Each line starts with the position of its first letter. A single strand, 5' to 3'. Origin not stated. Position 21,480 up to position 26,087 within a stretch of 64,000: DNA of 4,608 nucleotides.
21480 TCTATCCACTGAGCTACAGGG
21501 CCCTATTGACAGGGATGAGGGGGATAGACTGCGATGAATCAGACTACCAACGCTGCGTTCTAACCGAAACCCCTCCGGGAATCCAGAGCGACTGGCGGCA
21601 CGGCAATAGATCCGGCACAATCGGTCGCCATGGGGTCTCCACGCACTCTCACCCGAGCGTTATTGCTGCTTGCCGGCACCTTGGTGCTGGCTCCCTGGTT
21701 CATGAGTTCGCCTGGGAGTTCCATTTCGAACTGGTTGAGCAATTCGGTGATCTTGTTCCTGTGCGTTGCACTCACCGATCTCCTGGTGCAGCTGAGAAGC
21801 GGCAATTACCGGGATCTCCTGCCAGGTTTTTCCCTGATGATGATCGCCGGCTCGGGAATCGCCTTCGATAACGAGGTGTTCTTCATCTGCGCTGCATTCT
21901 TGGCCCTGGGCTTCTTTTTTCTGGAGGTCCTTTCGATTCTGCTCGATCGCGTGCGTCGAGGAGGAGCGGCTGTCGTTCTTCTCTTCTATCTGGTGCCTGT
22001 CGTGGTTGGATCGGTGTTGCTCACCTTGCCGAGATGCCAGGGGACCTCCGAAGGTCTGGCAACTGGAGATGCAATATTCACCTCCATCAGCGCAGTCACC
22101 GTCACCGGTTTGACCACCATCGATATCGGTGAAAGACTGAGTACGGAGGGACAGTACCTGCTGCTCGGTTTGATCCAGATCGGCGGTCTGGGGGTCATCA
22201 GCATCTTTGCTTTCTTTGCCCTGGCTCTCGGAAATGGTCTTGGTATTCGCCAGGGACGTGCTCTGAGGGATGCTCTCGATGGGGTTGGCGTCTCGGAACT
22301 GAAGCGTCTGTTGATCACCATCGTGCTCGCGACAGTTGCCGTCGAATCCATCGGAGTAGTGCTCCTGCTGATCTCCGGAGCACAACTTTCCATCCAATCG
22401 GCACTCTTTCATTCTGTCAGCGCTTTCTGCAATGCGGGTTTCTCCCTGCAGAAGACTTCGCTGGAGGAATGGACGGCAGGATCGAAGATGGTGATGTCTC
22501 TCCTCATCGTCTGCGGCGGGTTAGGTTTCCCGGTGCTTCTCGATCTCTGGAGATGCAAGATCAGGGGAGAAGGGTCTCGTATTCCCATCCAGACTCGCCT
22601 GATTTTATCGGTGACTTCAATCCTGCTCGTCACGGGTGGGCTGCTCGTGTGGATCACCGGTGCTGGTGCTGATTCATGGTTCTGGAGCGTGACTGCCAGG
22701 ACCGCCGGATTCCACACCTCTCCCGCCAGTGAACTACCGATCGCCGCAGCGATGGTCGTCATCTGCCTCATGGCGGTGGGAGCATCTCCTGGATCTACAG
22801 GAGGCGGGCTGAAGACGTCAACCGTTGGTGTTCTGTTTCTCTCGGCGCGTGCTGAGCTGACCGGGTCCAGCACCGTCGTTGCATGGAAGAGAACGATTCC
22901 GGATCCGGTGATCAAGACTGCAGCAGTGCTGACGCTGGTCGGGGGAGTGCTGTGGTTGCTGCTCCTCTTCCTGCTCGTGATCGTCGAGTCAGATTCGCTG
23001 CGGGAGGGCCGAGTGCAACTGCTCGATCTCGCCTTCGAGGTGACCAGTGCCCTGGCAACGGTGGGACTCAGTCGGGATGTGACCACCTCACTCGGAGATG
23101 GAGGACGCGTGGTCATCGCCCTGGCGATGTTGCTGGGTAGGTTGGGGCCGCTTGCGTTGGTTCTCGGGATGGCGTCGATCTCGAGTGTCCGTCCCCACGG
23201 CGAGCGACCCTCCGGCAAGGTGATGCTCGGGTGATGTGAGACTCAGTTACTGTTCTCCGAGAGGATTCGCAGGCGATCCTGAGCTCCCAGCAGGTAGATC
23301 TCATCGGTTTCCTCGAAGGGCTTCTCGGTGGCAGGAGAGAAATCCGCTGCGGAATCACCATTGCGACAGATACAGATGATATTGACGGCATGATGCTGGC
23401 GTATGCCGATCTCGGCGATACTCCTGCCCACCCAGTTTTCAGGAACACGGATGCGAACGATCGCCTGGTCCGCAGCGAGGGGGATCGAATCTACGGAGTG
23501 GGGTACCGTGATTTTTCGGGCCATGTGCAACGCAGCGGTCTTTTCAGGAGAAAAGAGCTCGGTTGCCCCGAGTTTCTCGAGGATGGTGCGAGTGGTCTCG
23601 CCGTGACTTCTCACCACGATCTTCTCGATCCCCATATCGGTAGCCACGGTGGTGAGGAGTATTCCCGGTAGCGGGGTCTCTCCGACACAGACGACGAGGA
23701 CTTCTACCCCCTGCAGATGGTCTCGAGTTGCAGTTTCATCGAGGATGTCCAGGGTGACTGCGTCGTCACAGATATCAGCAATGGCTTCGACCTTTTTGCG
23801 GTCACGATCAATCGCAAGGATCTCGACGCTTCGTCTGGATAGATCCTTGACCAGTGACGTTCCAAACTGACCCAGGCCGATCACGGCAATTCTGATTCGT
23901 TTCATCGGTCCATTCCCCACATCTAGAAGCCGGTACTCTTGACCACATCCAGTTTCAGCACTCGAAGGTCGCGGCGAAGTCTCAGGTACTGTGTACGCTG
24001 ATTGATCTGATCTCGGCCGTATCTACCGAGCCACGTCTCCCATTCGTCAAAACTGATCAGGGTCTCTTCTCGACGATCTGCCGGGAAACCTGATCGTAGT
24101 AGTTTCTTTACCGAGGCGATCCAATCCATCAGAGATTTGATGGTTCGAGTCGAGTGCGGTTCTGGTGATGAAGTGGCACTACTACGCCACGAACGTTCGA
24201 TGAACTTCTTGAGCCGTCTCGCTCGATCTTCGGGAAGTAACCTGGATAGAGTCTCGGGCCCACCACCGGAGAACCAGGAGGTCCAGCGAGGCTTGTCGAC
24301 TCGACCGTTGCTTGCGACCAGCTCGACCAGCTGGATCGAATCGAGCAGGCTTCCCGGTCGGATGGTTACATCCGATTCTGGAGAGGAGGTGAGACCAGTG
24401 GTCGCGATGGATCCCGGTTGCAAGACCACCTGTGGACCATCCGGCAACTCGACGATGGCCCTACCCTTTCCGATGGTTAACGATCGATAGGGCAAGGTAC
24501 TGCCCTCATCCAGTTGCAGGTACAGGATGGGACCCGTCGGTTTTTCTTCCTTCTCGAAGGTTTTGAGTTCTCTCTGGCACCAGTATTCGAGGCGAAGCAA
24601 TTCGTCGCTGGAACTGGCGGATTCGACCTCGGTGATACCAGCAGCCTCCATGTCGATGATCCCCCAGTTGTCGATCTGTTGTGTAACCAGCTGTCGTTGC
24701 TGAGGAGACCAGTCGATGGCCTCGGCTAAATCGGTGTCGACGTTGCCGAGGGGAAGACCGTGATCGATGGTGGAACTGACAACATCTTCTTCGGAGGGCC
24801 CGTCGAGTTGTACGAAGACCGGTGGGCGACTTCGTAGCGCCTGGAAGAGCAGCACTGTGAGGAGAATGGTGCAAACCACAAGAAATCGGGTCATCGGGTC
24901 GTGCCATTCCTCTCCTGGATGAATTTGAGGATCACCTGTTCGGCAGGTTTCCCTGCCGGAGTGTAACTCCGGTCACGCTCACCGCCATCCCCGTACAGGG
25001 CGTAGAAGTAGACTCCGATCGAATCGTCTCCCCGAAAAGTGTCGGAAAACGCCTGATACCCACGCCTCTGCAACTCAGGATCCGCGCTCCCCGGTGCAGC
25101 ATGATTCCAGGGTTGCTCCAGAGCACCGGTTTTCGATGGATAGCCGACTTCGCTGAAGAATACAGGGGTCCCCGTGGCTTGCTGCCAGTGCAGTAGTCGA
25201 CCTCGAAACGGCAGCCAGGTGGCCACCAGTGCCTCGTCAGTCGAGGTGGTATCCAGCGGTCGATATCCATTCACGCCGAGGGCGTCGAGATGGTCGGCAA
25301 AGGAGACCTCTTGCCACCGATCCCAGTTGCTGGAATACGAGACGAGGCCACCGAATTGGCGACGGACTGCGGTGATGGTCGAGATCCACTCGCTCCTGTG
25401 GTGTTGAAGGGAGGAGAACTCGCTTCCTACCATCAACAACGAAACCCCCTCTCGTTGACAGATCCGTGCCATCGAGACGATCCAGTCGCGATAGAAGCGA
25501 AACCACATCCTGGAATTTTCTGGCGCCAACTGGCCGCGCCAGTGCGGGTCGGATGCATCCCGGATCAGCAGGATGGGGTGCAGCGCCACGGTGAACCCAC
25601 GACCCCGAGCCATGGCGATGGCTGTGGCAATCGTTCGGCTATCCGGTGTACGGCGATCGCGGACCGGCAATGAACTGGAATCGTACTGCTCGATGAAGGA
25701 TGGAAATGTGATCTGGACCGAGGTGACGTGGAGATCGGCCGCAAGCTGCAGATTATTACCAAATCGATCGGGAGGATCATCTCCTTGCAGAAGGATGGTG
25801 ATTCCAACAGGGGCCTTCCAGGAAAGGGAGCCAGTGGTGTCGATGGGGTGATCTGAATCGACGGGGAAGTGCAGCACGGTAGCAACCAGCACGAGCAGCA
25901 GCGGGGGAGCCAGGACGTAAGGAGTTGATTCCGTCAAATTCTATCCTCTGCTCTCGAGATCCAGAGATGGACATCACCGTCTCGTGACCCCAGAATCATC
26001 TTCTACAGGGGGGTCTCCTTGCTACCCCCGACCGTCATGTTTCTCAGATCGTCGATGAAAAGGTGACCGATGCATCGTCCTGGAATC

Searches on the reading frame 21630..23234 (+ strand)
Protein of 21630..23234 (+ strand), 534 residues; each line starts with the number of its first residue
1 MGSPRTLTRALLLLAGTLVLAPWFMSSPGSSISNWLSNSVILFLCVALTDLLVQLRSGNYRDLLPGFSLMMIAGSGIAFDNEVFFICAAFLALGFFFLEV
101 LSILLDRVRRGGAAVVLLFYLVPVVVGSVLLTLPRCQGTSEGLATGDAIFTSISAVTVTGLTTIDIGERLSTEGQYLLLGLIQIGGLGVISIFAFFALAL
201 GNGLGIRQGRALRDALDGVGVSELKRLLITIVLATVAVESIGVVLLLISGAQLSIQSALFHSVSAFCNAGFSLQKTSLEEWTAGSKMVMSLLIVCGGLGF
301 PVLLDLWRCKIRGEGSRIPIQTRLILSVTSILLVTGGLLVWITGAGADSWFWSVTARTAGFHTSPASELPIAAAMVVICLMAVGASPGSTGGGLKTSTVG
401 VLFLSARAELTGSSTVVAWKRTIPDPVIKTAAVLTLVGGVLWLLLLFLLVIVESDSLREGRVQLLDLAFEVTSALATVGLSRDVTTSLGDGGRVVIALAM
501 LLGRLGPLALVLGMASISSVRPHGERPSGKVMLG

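Call 6: search_protein_families(library=pfam, proteins=[window:21630-23234:+], max_evalue=0.001)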
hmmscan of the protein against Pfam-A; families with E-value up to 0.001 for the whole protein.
window:21630-23234:+ (534 aa): 1 family
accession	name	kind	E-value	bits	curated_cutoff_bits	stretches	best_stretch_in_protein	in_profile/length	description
PF02386.22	TrkH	-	2.1e-47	162.2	27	2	129-307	48-241/502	Cation transport protein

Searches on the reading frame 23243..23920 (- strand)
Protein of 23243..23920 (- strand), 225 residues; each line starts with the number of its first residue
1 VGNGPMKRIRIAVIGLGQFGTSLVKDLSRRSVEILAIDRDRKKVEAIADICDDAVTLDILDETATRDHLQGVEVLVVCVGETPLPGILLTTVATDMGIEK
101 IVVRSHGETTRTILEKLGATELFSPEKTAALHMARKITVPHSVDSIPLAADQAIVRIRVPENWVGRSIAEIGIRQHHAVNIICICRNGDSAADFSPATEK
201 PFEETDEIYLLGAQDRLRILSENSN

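Call 84: search_protein_families(library=pfam, proteins=[window:23243-23920:-], max_evalue=0.0001)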
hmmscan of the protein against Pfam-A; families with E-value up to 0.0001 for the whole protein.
window:23243-23920:- (225 aa): 8 families
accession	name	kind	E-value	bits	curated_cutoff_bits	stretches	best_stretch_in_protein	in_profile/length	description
PF02254.24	TrkA_N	-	1.4e-14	54.8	23.8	1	11-125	1-116/116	TrkA-N domain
PF02080.26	TrkA_C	-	8.2e-08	32.5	27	1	155-218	2-64/71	TrkA-C domain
PF03807.23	F420_oxidored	-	3.4e-06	28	21.6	1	10-81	1-69/94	NADP oxidoreductase coenzyme F420-dependent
PF03435.24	Sacchrp_dh_NADP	-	4.7e-06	27.4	25.1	0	11-80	1-77/129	Saccharopine dehydrogenase NADP binding domain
PF01488.26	Shikimate_DH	-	1.2e-05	25.8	24.3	1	6-81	10-85/138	Shikimate / quinate 5-dehydrogenase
PF13460.12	NAD_binding_10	-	2.1e-05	24.9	27.2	1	17-117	4-109/184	NAD(P)H-binding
PF00107.32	ADH_zinc_N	-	2.8e-05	24.5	31.8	0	86-144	3-60/129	Zinc-binding dehydrogenase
PF03446.21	NAD_binding_2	-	3.1e-05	24.5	21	1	10-82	1-66/161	NAD binding domain of 6-phosphogluconate dehydrogenase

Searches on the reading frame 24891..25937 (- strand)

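Call 84: search_protein_families(library=pfam, proteins=[window:24891-25937:-], max_evalue=0.0001)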
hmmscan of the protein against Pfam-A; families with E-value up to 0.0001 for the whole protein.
window:24891-25937:- (348 aa): 1 family
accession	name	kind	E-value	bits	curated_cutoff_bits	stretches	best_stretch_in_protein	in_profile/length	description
PF22612.2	GH113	-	1e-34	120.7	27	1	63-303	21-256/289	Glycoside Hydrolase Family 113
